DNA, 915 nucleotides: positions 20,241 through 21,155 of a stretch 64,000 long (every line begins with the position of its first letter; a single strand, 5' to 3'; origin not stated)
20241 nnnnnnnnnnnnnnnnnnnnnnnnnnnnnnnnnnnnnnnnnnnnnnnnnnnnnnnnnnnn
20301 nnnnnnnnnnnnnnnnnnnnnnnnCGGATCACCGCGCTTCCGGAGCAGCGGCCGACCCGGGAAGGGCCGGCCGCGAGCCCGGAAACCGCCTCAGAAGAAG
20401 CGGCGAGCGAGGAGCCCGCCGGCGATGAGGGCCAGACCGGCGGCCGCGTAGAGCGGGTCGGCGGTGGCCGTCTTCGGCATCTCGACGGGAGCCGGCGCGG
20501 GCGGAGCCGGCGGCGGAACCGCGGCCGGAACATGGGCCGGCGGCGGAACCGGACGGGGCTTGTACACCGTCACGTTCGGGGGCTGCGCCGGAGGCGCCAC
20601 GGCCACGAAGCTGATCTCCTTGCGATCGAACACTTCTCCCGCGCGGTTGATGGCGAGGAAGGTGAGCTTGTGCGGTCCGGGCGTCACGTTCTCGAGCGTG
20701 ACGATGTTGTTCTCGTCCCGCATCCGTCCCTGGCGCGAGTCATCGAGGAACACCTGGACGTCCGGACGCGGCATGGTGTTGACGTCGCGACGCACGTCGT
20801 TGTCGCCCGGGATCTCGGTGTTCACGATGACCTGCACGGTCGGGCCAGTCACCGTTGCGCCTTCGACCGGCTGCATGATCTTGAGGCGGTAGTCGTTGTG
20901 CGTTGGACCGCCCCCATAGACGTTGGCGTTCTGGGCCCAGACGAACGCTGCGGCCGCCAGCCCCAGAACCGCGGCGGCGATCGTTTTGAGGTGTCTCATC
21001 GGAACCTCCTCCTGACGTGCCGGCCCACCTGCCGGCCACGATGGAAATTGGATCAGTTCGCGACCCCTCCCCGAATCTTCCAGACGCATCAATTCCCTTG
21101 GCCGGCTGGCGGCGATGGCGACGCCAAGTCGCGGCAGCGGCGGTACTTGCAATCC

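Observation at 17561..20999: Sortase locus with a cognate MPKTATA-type substrate and two extra membrane/periplasmic genes; a substrate paralog sits 11 kb away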

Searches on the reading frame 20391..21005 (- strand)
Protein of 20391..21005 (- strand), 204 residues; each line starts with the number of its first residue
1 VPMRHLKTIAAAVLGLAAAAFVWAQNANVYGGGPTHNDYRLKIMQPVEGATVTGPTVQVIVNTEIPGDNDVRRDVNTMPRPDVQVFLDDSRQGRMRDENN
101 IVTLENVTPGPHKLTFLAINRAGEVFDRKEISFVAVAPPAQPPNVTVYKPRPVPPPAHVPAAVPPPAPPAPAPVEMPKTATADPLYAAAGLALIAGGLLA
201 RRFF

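Call 3: search_protein_families(library=pfam, proteins=[window:20391-21005:-], max_evalue=0.1)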
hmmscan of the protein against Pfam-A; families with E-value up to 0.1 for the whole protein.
window:20391-21005:- (204 aa): 1 family
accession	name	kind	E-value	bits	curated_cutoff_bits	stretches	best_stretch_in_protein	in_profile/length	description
PF00746.26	Gram_pos_anchor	-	0.059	13.8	20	1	175-199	8-33/43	LPXTG cell wall anchor motif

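Call 4: search_protein_families(library=ncbifam, proteins=[window:20391-21005:-], max_evalue=0.1)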
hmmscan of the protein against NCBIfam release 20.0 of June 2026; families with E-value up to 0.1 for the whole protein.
window:20391-21005:- (204 aa): 1 family
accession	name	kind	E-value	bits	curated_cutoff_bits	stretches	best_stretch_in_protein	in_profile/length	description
TIGR01167.1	LPXTG_anchor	domain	0.017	15.8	15.9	1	177-201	3-29/34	LPXTG cell wall anchor domain-containing protein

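Call 5: find_homologous_proteins(query=window:20391-21005:-, max_evalue=0.001)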
Query window:20391-21005:- (204 aa): 27 proteins with E <= 0.001 among 8000 candidates.
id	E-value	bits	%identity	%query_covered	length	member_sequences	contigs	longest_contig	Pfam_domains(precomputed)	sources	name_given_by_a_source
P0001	3.4e-124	430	99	99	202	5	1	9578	-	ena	-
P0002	1.2e-111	389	89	99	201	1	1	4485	-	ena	-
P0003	8.7e-110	383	84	99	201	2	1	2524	-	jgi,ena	-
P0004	3.4e-107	375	81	99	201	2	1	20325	-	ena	-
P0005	3.4e-106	371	81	99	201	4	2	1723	-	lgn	-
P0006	1.6e-105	369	83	99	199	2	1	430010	-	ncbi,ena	-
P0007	1.2e-103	363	84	99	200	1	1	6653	-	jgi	jgi:hypothetical protein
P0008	5.5e-103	361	81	99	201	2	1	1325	-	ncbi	-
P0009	1.5e-102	360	81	99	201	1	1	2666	-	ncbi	ncbi:MAG: hypothetical protein ACM3NW_11000 [Syntrophomonadaceae bacterium]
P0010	1.9e-100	353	82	99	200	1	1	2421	-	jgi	jgi:LPXTG-motif cell wall-anchored protein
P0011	1.4e-99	350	78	99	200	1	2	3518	-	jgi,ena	-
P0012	1.9e-99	349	81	99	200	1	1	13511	-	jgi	jgi:LPXTG-motif cell wall-anchored protein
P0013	5.5e-97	341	79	99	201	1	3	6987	-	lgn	-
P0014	2.8e-96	339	78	99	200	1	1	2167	-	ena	-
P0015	3.3e-96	339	77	99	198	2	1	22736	-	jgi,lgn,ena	-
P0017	2.9e-67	244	64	66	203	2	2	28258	-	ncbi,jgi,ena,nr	ncbi:MAG TPA: LPXTG cell wall anchor domain-containing protein [Thermoanaerobaculia bacterium]|nr:LP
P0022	1.3e-59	219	68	72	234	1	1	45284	-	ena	-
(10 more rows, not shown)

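Call 10: find_encoding_contigs(protein=P0006, flank=10000, max_places=3)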
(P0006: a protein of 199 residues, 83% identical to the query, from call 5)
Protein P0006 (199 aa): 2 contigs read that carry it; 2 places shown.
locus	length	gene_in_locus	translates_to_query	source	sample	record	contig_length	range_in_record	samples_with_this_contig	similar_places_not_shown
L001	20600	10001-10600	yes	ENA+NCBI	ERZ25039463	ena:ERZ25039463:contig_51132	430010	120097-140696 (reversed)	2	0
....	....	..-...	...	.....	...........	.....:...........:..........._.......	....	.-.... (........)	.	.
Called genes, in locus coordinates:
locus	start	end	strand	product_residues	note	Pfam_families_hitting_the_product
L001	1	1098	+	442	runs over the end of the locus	PF05170:AsmA (weak), PF05359:DUF748, PF13116:YhdP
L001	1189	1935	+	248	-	-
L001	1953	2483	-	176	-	PF05163:DinB, PF12867:DinB_2 (weak)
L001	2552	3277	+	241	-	PF00106:adh_short, PF01370:Epimerase (weak), PF08659:KR (weak), PF13561:adh_short_C2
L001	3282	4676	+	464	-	PF01979:Amidohydro_1, PF07969:Amidohydro_3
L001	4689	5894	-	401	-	PF00890:FAD_binding_2, PF01266:DAO, PF01593:Amino_oxidase, PF07992:Pyr_redox_2 (faint), PF12831:FAD_oxidored, PF13450:NAD_binding_8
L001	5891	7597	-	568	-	PF00083:Sugar_tr (weak), PF06609:TRI12, PF07690:MFS_1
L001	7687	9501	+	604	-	PF01425:Amidase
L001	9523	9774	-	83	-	PF00037:Fer4 (weak), PF12797:Fer4_2 (faint), PF14697:Fer4_21 (weak), PF12838:Fer4_7 (faint), PF13187:Fer4_9 (weak)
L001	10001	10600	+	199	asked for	-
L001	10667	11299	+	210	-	PF04203:Sortase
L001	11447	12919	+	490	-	-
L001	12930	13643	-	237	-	PF00106:adh_short, PF08659:KR, PF13561:adh_short_C2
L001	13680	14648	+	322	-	PF00248:Aldo_ket_red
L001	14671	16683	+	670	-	PF12156:ATPase-cat_bd, PF00403:HMA (weak), PF00122:E1-E2_ATPase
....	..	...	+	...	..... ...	-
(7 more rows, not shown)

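Call 11: find_encoding_contigs(protein=P0017, flank=10000, max_places=3)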
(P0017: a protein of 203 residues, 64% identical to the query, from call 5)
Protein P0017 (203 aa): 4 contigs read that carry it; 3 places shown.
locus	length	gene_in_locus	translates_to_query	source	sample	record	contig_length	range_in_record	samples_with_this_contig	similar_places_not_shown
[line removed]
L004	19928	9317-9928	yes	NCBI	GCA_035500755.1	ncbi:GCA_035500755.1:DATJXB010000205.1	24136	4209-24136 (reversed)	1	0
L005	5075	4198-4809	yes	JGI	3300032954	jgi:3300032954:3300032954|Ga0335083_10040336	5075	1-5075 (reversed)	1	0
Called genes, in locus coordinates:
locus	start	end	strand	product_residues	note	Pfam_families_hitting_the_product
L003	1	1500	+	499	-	?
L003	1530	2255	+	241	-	PF23441:SDR (weak), PF00106:adh_short, PF01370:Epimerase, PF08659:KR, PF13561:adh_short_C2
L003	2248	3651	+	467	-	PF01979:Amidohydro_1, PF07969:Amidohydro_3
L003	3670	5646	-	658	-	PF02985:HEAT (faint), PF13646:HEAT_2, PF13637:Ank_4 (faint), PF13606:Ank_3 (faint), PF00023:Ank (faint), PF12796:Ank_2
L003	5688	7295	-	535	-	PF00083:Sugar_tr (weak), PF06609:TRI12, PF07690:MFS_1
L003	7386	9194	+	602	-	PF01425:Amidase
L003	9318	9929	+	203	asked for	-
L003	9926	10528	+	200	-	PF04203:Sortase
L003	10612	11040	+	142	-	PF02566:OsmC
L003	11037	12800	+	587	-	-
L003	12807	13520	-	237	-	PF00106:adh_short, PF08659:KR, PF13561:adh_short_C2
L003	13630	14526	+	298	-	PF00248:Aldo_ket_red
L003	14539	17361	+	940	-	PF13088:BNR_2 (faint), PF02012:BNR (faint), PF15902:Sortilin-Vps10 (weak), PF25852:DUF6242_C (weak), PF15902:Sortilin-Vps10 (weak), PF01833:TIG, PF00395:SLH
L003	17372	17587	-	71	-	-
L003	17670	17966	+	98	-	-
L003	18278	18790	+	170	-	PF00571:CBS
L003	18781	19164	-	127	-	PF17269:DUF5335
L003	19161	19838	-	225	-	PF00156:Pribosyltran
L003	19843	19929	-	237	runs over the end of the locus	PF01738:DLH (weak)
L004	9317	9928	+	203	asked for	-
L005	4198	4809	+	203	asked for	-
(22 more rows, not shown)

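Call 12: find_encoding_contigs(protein=P0022, flank=10000, max_places=3)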
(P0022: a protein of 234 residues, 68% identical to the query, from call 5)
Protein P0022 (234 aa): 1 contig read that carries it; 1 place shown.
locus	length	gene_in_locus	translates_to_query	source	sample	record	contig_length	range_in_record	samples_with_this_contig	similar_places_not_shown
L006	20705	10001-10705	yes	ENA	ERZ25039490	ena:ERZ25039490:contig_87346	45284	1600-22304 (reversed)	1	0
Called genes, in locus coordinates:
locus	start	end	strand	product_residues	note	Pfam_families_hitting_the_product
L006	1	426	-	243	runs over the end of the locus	-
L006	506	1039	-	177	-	PF05163:DinB, PF12867:DinB_2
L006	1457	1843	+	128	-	PF00106:adh_short, PF13561:adh_short_C2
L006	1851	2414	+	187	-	-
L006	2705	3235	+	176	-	PF01979:Amidohydro_1, PF07969:Amidohydro_3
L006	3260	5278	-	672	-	PF13646:HEAT_2, PF00514:Arm (faint), PF02985:HEAT (faint), PF13513:HEAT_EZ (faint), PF00023:Ank (faint), PF13646:HEAT_2, PF13637:Ank_4 (faint), PF12796:Ank_2, +1 more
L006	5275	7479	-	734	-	PF00083:Sugar_tr (weak), PF06609:TRI12, PF07690:MFS_1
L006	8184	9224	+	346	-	-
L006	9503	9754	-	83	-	PF00037:Fer4, PF12797:Fer4_2 (faint), PF13237:Fer4_10 (weak), PF14697:Fer4_21, PF12838:Fer4_7 (weak), PF13187:Fer4_9 (weak)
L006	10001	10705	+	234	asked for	-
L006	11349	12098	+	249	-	-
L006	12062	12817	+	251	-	-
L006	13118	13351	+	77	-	-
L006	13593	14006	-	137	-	PF00106:adh_short, PF13561:adh_short_C2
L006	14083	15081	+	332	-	PF00248:Aldo_ket_red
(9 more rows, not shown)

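Call 28: find_related_loci(query=A2, collection=genome_contigs, flank=3000)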
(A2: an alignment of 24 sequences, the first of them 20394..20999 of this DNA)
Query A2 (202 aa) in genome_contigs; peptide patterns used: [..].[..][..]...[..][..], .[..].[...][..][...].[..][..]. (x = any residue, [..] = any of these).
207 stretches matched a pattern; 54 encode a relative of the query (tblastn E <= 1e-3); 54 distinct loci.
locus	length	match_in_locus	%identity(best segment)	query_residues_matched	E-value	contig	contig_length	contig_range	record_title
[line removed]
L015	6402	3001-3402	64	1-134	2e-54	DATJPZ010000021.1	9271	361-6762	MAG TPA_asm: Thermoanaerobaculia bacterium isolate SMAG_U14926 k141_2013566, whole genome shotgun sequence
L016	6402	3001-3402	64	1-134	4e-54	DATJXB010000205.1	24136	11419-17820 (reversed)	MAG TPA_asm: Thermoanaerobaculia bacterium isolate SMAG_U15115 k141_3696763, whole genome shotgun sequence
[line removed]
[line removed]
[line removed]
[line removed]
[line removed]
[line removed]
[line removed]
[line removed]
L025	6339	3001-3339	59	22-133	4e-41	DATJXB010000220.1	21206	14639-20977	MAG TPA_asm: Thermoanaerobaculia bacterium isolate SMAG_U15115 k141_1834591, whole genome shotgun sequence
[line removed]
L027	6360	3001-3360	53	14-131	6e-41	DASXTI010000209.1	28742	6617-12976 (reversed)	MAG TPA_asm: Thermoanaerobaculia bacterium isolate SMAG_U4688 k141_2517441, whole genome shotgun sequence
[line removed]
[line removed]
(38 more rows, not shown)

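Call 29: predict_structure(alignment_id=A2)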
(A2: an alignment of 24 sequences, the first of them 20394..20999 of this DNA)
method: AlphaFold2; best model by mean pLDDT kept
length: 202 residues; sequences in the alignment: 24
mean_pLDDT: 72.7   pTM: 0.52
mean pLDDT of the five models: 72.7, 69.2, 65.9, 60.9, 60.9
residues with pLDDT >= 90: 19; 70-90: 107; 50-70: 46; < 50: 30
segments of 3 or more residues with pLDDT < 50: 143-152, 154-164, 177-181
pLDDT, mean of each block of 10 residues (from residue 1): 75 80 59 80 87 86 69 71 90 82 89 89 88 77 45 45 48 54 66 77 58
secondary structure, 60 per line:
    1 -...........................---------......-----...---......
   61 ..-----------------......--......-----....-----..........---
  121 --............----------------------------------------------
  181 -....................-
elements in order: H2-28 E38-43 E49-51 E55-62 E80-85 E88-93 E99-102 E108-117 E123-134 H182-201

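Call 34: fold_search(model_id=the predicted structure, library=pdb)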
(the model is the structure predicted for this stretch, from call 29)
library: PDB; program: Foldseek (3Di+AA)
matches with E <= 10: 1811; with E <= 0.001: 22
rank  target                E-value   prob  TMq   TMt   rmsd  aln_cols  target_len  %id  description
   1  9kvu                  3.1e-06  1.00  0.38  0.76   2.5       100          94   21  Structure of B1 domain in the bifunctional enzyme CelAly (released 2026-03-18)
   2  3pe9_A                2.7e-05  1.00  0.39  0.81   3.1       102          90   12  Structures of Clostridium thermocellum CbhA fibronectin(III)-like modules (released 2011-11-23)
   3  8s5s                  3.2e-05  1.00  0.32  0.18   5.3       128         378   18  Crystal structure of a Sulfite dehydrogenase from Thermus thermophilus (released 2024-11-27)
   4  6y0k                  3.6e-05  1.00  0.34  0.19   4.4       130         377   18  Sulfite oxidase from Thermus thermophilus with coordinated phosphate (released 2020-08-05)
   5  3pdd                  5.1e-05  1.00  0.39  0.41   3.7       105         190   10  Structures of Clostridium thermocellum CbhA fibronectin(III)-like modules (released 2011-11-23)
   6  3pe9_B                6.3e-05  1.00  0.39  0.85   1.8       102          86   10  Structures of Clostridium thermocellum CbhA fibronectin(III)-like modules (released 2011-11-23)
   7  3pe9_D                6.3e-05  1.00  0.38  0.85   2.5       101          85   10  Structures of Clostridium thermocellum CbhA fibronectin(III)-like modules (released 2011-11-23)
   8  3pdg                  1.2e-04  1.00  0.37  0.77   2.5       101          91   13  Structures of Clostridium thermocellum CbhA fibronectin(III)-like modules (released 2011-11-23)
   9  2a9a_B                3.6e-04  1.00  0.35  0.21   4.4       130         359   12  Crystal structure of recombinant chicken sulfite oxidase with the bound product, sulfate, at the active site (released 2005-08-02)
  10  3r18                  3.8e-04  1.00  0.34  0.19   4.9       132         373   12  Chicken sulfite oxidase double mutant with altered activity and substrate affinity (released 2012-02-08)
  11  3hc2                  5.6e-04  1.00  0.34  0.19   4.9       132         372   12  Crystal Structure of chicken sulfite oxidase mutant Tyr 322 Phe (released 2010-06-16)
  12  4a2m_D                6.0e-04  1.00  0.32  0.10   4.3        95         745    9  Structure of the periplasmic domain of the heparin and heparan sulphate sensing hybrid two component system BT4663 in  (released 2012-05-02)
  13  9g4n_B                6.3e-04  1.00  0.35  0.14   3.1       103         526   12  Glycoside Hydrolase Family 157 from Labilibaculum antarcticum (LaGH157) E224A mutant in complex with Laminaritriose an (released 2025-05-21)
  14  3hbg                  6.7e-04  1.00  0.35  0.21   4.9       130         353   12  Structure of recombinant Chicken Liver Sulfite Oxidase mutant C185S (released 2010-04-14)
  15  3r19                  6.7e-04  1.00  0.35  0.20   4.9       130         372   12  Chicken sulfite oxidase triple mutant with altered activity and substrate affinity (released 2012-02-08)
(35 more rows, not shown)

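Call 79: search_protein_families(library=pfam, proteins=[L034:1976-2878:+, L034:4304-5653:-, L034:419-1504:-, L034:5710-6621:-, L017:5614-6456:-], max_evalue=0.001)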
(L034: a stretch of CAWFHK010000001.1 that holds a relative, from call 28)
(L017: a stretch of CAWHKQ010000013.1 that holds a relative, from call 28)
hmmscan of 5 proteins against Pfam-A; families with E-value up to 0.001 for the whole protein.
L034:1976-2878:+ (301 aa): 1 family
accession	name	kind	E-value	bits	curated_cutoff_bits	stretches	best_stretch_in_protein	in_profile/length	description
PF01259.24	SAICAR_synt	-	1.6e-72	244.5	20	1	20-267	3-229/233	SAICAR synthetase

L034:4304-5653:- (450 aa): 10 families
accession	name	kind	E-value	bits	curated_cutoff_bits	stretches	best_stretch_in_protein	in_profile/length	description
PF06745.19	ATPase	-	1.1e-15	58.1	26.6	1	69-133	2-67/231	KaiC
PF13481.12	AAA_25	-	1.1e-14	54.9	27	1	78-217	25-194/195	AAA domain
PF18073.7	Zn_ribbon_LapB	-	2.8e-10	40.1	25.7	1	9-35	1-27/28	Rubredoxin metal binding domain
PF03796.21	DnaB_C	-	8.4e-08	32.3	27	1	69-132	3-66/255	DnaB-like helicase C terminal domain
PF13191.12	AAA_16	-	6e-06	27.3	32.6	1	86-210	24-137/167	AAA ATPase domain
PF13401.12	AAA_22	-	1.6e-05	25.6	27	1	88-212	7-123/130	AAA domain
PF07088.17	GvpD_P-loop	-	2.2e-05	24.9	24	0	85-122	9-45/189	GvpD gas vesicle protein, P-loop domain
PF13604.12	AAA_30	-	8.1e-05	22.9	27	1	89-133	21-64/191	AAA domain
PF25199.1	nSTAND_NTPase5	-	0.00014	22.2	34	1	87-146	42-100/145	Novel STAND NTPase 5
PF13541.12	ChlI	-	0.00044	20.6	27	0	337-422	33-119/121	Subunit ChlI of Mg-chelatase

L034:419-1504:- (362 aa): 1 family
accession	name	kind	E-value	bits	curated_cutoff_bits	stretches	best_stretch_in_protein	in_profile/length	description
PF00883.26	Peptidase_M17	-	1.4e-117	392.9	25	1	50-353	2-308/310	Cytosol aminopeptidase family, catalytic domain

L034:5710-6621:- (304 aa): 0 families

L017:5614-6456:- (281 aa): 7 families
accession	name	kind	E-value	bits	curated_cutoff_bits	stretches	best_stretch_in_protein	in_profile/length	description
PF00158.32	Sigma54_activat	-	2.9e-70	235.8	20.2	1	2-164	5-167/168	Sigma-54 interaction domain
PF25601.1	AAA_lid_14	-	2e-25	88.8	27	1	171-244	2-75/87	AAA+ ATPase lid domain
PF14532.12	Sigma54_activ_2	-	8.1e-21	75.2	25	1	2-169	4-138/138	Sigma-54 interaction domain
PF07728.20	AAA_5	-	7.2e-08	33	22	1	21-146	1-126/139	AAA domain (dynein-related subfamily)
PF01078.27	Mg_chelatase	-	3.2e-05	23.9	20.3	0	78-143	94-161/207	Magnesium chelatase, subunit ChlI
PF00004.35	AAA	-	0.00014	22.7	21.2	1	22-144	1-113/131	ATPase family associated with various cellular activities (AAA)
PF13191.12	AAA_16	-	0.00033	21.6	32.6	0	6-57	10-72/167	AAA ATPase domain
